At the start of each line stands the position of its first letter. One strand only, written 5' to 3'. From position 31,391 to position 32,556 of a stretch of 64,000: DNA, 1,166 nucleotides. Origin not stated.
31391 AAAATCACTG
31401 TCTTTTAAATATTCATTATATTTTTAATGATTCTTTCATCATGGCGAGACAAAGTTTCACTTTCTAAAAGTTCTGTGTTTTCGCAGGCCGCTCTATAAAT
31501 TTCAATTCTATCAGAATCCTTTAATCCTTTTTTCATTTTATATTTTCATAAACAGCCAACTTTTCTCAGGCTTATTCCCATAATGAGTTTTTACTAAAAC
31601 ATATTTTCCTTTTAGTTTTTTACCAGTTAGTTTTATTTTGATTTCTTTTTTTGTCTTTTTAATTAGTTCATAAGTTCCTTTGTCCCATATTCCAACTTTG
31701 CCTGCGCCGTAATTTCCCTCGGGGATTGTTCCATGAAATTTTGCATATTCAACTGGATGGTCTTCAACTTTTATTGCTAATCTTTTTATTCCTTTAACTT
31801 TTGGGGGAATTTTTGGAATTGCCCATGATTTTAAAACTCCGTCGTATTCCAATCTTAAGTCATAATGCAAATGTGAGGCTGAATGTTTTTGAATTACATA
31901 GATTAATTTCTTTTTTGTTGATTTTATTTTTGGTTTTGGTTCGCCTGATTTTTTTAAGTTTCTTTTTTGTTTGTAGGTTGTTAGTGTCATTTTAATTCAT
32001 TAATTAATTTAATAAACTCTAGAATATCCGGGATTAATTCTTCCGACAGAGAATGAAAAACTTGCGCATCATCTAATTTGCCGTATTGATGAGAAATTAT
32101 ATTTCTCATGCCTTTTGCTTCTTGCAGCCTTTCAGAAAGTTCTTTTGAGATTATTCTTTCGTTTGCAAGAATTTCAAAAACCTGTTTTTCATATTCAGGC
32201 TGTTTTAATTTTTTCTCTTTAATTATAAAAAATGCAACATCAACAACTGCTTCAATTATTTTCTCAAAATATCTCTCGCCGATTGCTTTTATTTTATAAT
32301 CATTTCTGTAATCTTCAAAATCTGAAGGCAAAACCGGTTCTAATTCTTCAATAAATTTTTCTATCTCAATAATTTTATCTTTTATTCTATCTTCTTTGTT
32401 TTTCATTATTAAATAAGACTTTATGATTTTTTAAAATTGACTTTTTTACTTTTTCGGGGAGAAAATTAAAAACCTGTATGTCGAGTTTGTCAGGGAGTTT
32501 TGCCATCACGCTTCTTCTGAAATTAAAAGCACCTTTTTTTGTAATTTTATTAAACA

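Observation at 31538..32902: Operon coupling a HepT/MntA (HEPN-NTase) toxin-antitoxin pair to a stand-alone LigD-type 3'-phosphoesterase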

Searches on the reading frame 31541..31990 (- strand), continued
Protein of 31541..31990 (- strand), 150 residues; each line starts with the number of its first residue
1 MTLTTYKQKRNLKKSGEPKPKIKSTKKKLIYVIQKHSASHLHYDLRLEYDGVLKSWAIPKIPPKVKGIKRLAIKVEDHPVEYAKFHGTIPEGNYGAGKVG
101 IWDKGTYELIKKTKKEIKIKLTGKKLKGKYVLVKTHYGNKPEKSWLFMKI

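Call 78: fold_search(model_id=the predicted structure, library=pdb)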
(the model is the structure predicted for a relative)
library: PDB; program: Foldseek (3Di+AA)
matches with E <= 10: 159; with E <= 0.001: 0
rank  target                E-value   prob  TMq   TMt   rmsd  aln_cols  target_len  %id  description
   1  2hsb                  1.0e-02  1.00  0.58  0.63   4.4       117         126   17  Crystal structure of a hepn domain containing protein (af_0298) from archaeoglobus fulgidus at 1.95 A resolution (released 2006-08-15)
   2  7ae8_C                1.7e-01  0.99  0.55  0.54   4.5       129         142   12  Crystal structure of HEPN(R102A) toxin (released 2020-12-30)
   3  7ae6_B                1.7e-01  0.99  0.56  0.54   4.4       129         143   12  Crystal structure of di-AMPylated HEPN(R102A) toxin (released 2020-12-30)
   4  7ae8_D                2.0e-01  0.98  0.54  0.51   4.6       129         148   13  Crystal structure of HEPN(R102A) toxin (released 2020-12-30)
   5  7ae8_A                2.1e-01  0.98  0.55  0.51   4.5       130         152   13  Crystal structure of HEPN(R102A) toxin (released 2020-12-30)
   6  7ae9_C                2.3e-01  0.98  0.58  0.56   4.4       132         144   14  Crystal structure of mono-AMPylated HEPN(R46E) toxin in complex with MNT antitoxin (released 2020-12-30)
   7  7ae8_B                2.4e-01  0.98  0.55  0.52   4.5       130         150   12  Crystal structure of HEPN(R102A) toxin (released 2020-12-30)
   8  7ae9_B                2.7e-01  0.87  0.48  0.48   5.7       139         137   13  Crystal structure of mono-AMPylated HEPN(R46E) toxin in complex with MNT antitoxin (released 2020-12-30)
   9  7ae6_A                2.8e-01  0.92  0.48  0.46   5.8       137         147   12  Crystal structure of di-AMPylated HEPN(R102A) toxin (released 2020-12-30)
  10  7eqe_B                3.0e-01  0.28  0.25  0.22  12.0       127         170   12  Crystal Structure of a transcription factor (released 2022-04-27)
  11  7eqe_D                3.2e-01  0.23  0.25  0.21  11.4       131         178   12  Crystal Structure of a transcription factor (released 2022-04-27)
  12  8xdj_C                3.3e-01  0.87  0.45  0.47   5.5       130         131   12  Crystal structure of AMPylated HEPN toxin (released 2024-12-18)
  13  8xdj_A                3.5e-01  0.84  0.44  0.46   5.7       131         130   11  Crystal structure of AMPylated HEPN toxin (released 2024-12-18)
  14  7ae2_A                3.7e-01  0.97  0.57  0.56   4.4       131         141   13  Crystal structure of HEPN(H107A-Y109F) toxin in complex with MNT antitoxin (released 2020-12-30)
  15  5yep_C                4.3e-01  0.93  0.52  0.54   5.5       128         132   14  Crystal structure of SO_3166-SO_3165 from Shewanella oneidensis (released 2018-03-28)
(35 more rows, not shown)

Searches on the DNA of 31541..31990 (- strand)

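Call 35: search_rna_families(sources=[L020, L038, L070, L085, L094, L106, L108, L113, L131, L083, L092, L013, L016, L018, L027], threshold=gathering)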
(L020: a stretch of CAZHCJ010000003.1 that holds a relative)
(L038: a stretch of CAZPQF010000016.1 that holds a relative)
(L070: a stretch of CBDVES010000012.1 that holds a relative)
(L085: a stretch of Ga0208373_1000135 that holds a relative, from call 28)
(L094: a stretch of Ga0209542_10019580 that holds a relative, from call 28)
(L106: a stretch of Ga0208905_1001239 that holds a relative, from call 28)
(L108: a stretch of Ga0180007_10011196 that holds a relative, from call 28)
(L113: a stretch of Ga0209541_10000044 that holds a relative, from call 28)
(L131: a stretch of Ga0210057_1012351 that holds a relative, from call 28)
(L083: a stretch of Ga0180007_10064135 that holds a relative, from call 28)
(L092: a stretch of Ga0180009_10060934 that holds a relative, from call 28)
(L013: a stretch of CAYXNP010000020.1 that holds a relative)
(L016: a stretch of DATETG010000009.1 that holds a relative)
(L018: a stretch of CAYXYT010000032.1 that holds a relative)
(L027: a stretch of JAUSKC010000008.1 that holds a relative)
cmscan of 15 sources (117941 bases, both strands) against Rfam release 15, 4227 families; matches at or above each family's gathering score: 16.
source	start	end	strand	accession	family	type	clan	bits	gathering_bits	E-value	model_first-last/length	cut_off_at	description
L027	1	2854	-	RF02540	LSU_rRNA_archaea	Gene; rRNA;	CL00112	1345.8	50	0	1-2238/2987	3'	Archaeal large subunit ribosomal RNA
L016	3128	4556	-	RF01959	SSU_rRNA_archaea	Gene; rRNA;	CL00111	1312.2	50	0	1-1478/1478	no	Archaeal small subunit ribosomal RNA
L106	159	1611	-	RF01959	SSU_rRNA_archaea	Gene; rRNA;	CL00111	1305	50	0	1-1478/1478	no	Archaeal small subunit ribosomal RNA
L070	1814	3263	-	RF01959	SSU_rRNA_archaea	Gene; rRNA;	CL00111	1285.5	50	0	1-1478/1478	no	Archaeal small subunit ribosomal RNA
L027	3496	4925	-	RF01959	SSU_rRNA_archaea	Gene; rRNA;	CL00111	1283.4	50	0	1-1478/1478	no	Archaeal small subunit ribosomal RNA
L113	1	1002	-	RF01959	SSU_rRNA_archaea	Gene; rRNA;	CL00111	887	50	2.6e-260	1-1009/1478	3'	Archaeal small subunit ribosomal RNA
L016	241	1461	-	RF02540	LSU_rRNA_archaea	Gene; rRNA;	CL00112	820.8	50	4.2e-257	16-1422/2987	no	Archaeal large subunit ribosomal RNA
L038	1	816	-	RF01959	SSU_rRNA_archaea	Gene; rRNA;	CL00111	724.5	50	1e-211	1-819/1478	3'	Archaeal small subunit ribosomal RNA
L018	1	528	-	RF01959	SSU_rRNA_archaea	Gene; rRNA;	CL00111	451.1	50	6e-130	1-530/1478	3'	Archaeal small subunit ribosomal RNA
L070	1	497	-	RF02540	LSU_rRNA_archaea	Gene; rRNA;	CL00112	355.7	50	1.2e-108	1-540/2987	3'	Archaeal large subunit ribosomal RNA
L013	3725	3918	+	RF03019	RT-16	Gene; sRNA;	-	77.5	50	4.7e-10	1-158/158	no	RT-16 RNA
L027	3267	3337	-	RF00005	tRNA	Gene; tRNA;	CL00001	65.9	29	8e-12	1-71/71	no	tRNA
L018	3910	3980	-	RF00005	tRNA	Gene; tRNA;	CL00001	58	29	1.2e-09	1-71/71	no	tRNA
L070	947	1019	-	RF00005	tRNA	Gene; tRNA;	CL00001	57.2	29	1.9e-09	1-71/71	no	tRNA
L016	2242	2312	-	RF00005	tRNA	Gene; tRNA;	CL00001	57.1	29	2.1e-09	1-71/71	no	tRNA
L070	1060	1159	-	RF00005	tRNA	Gene; tRNA;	CL00001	31.1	29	0.03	1-71/71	no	tRNA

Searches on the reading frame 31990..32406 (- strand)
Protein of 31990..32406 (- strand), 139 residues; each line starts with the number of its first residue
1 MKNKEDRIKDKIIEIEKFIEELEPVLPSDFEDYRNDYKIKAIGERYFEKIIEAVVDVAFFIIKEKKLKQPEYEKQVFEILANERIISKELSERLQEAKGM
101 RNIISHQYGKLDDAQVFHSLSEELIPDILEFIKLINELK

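Call 3: search_protein_families(library=pfam, proteins=[window:31990-32406:-], max_evalue=0.1)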
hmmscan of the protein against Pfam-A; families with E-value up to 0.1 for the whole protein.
window:31990-32406:- (139 aa): 3 families
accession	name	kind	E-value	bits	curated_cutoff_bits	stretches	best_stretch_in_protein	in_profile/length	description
PF01934.22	HepT-like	-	1.4e-26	93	23.5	1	15-134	1-119/120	Ribonuclease HepT-like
PF20797.2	HepT-like_2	-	0.014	15.9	27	1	84-117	52-86/110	HepT-like protein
PF16144.10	DUF4852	-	0.036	14.6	22.8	1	33-88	21-80/116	Domain of unknown function (DUF4852)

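Call 4: search_protein_families(library=ncbifam, proteins=[window:31990-32406:-], max_evalue=0.1)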
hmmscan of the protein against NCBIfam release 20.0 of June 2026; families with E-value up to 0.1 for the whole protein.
window:31990-32406:- (139 aa): 1 family
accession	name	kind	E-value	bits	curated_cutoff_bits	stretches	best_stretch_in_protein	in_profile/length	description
NF047751.1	HepT_toxin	equivalog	1.7e-28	98.9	60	1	11-124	1-114/120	type VII toxin-antitoxin system HepT family RNase toxin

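Call 26: find_homologous_proteins(query=window:31990-32406:-, max_evalue=1e-8)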
Query window:31990-32406:- (139 aa): 272 proteins with E <= 1e-8 among 296 candidates; the best 120 are listed.
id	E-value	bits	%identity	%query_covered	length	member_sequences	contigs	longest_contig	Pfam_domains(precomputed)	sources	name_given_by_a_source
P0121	2.4e-78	279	100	100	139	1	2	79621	PF01934.23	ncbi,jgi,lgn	ncbi:MAG: DUF86 domain-containing protein [Candidatus Pacearchaeota archaeon]|jgi:uncharacterized pr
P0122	1.0e-58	215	74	100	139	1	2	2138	PF01934.23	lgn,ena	-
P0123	2.0e-55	205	70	97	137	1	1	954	PF01934.23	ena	-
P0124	2.3e-53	198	71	99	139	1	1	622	PF01934.23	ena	-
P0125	1.1e-52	196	69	96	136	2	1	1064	PF01934.23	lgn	-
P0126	1.3e-52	195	69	96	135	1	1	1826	PF01934.23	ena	-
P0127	2.7e-52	194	70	96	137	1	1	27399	PF01934.23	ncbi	ncbi:MAG: DUF86 domain-containing protein [archaeon]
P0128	3.1e-52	194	70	95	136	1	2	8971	PF01934.23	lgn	-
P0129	5.6e-52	193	68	96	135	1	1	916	PF01934.23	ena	-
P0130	2.5e-51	191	65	96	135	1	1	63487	PF01934.23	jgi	-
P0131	2.9e-51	191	69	96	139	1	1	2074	PF01934.23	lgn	-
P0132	6.0e-51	190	69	97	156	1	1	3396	PF01934.23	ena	-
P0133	8.6e-51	190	68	96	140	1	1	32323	PF01934.23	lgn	-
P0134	9.4e-51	189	68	96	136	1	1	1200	PF01934.23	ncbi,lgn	-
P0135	9.9e-51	189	68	96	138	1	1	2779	PF01934.23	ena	-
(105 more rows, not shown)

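Call 28: find_related_loci(query=A1, collection=metagenome_contigs, flank=3000)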
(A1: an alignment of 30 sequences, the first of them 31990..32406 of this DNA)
Query A1 (139 aa) in metagenome_contigs; peptide patterns used: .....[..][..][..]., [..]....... (x = any residue, [..] = any of these).
600 stretches matched a pattern (row limit reached: there are more); 503 encode a relative of the query (tblastn E <= 1e-3); the best 80 are kept; 80 distinct loci.
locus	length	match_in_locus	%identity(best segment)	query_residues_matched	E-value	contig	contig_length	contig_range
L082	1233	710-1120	69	3-139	2e-63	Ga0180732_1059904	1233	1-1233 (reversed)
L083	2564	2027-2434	68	3-138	1e-58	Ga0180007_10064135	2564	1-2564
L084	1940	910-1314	69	1-135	7e-59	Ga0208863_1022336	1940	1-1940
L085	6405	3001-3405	69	1-135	1e-57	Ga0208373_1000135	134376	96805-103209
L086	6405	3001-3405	69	1-135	1e-57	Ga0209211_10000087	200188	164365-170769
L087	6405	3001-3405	69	1-135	1e-57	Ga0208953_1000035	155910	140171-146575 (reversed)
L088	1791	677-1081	69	1-135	4e-59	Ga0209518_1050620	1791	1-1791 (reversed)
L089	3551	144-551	65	4-139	3e-57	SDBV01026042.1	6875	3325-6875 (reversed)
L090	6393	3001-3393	69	6-136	8e-56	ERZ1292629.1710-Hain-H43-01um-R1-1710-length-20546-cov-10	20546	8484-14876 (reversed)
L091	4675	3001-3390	69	6-135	9e-55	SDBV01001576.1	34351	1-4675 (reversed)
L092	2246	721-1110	66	4-133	8e-55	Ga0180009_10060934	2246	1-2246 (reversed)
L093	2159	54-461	65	4-139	2e-54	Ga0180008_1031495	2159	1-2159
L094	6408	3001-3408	64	4-139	9e-54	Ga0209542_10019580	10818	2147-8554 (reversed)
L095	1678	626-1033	63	4-139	6e-55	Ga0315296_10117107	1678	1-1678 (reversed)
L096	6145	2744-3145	66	6-139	1e-52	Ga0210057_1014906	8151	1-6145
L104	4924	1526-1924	66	6-138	1e-50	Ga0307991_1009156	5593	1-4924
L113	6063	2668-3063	66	4-135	2e-49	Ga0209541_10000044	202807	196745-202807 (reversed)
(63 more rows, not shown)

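Call 44: search_protein_families(library=pfam, proteins=[L113:3537-3830:+, L113:3814-4071:+, L104:2654-2890:+, L104:2895-3167:+], max_evalue=0.01)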
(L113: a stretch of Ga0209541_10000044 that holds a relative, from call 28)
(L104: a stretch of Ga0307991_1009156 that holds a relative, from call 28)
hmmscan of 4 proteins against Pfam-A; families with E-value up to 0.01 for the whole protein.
L113:3537-3830:+ (98 aa): 1 family
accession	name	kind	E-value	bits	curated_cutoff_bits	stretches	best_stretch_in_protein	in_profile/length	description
PF18810.6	PBECR2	-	9.1e-07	29.6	27.1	1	7-82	17-91/120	phage-Barnase-EndoU-ColicinE5/D-RelE like nuclease2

L113:3814-4071:+ (86 aa): 1 family
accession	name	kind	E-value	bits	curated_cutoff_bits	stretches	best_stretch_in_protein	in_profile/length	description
PF10049.14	DUF2283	-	0.00015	22.3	23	1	14-62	2-49/49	Protein of unknown function (DUF2283)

L104:2654-2890:+ (79 aa): 1 family
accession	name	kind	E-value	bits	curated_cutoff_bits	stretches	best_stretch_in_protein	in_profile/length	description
PF10884.14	DUF2683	-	2.4e-06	28.1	27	1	15-75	4-66/66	Protein of unknown function (DUF2683)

L104:2895-3167:+ (91 aa): 0 families

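Call 45: search_protein_families(library=pfam, proteins=[L085:3862-4116:-, L085:4211-4666:+, L085:4675-5061:-, L085:5309-5581:-, L113:4102-4470:-], max_evalue=1)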
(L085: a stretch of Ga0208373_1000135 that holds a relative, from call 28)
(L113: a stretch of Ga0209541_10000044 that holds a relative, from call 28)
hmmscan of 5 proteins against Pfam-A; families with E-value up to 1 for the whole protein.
L085:3862-4116:- (85 aa): 0 families

L085:4211-4666:+ (152 aa): 7 families
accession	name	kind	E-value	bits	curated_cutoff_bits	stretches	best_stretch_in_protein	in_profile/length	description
PF13404.12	HTH_AsnC-type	-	8.5e-09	35.5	27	1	1-41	1-41/42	AsnC-type helix-turn-helix domain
PF13412.12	HTH_24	-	3.7e-07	30.1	21.9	1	1-44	1-44/48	Winged helix-turn-helix DNA-binding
PF01037.27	AsnC_trans_reg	-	0.0003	21.1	25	1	78-123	10-56/73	Lrp/AsnC ligand binding domain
PF08221.17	HTH_9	-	0.0054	17.3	23.4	1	7-43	17-53/62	RNA polymerase III subunit RPC82 helix-turn-helix domain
PF12802.13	MarR_2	-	0.0094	16.5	27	1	16-43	20-46/61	MarR family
PF05043.19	Mga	-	0.015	16.3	21.1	0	64-123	3-61/87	Mga helix-turn-helix domain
PF12910.14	PHD_like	-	0.2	12.1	27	1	116-142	89-115/141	Antitoxin of toxin-antitoxin, RelE / RelB, TA system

L085:4675-5061:- (129 aa): 1 family
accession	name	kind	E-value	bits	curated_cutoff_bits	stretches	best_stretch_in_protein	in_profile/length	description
PF02452.23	PemK_toxin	-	5.6e-32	110.6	23.1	1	20-126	2-109/109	PemK-like, MazF-like toxin of type II toxin-antitoxin system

L085:5309-5581:- (91 aa): 0 families

L113:4102-4470:- (123 aa): 0 families

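Call 49: search_protein_families(library=padloc, proteins=[window:31990-32406:-], max_evalue=0.01)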
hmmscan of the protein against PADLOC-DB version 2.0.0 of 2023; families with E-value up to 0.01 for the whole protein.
window:31990-32406:- (139 aa): 0 families

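Call 75: find_related_loci(query=A1, collection=viral_contigs, flank=3000)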
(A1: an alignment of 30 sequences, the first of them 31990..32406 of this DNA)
Query A1 (139 aa) in viral_contigs; peptide patterns used: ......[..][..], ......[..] (x = any residue, [..] = any of these).
81 stretches matched a pattern, but none encodes a relative of the query by tblastn (E <= 1e-3).
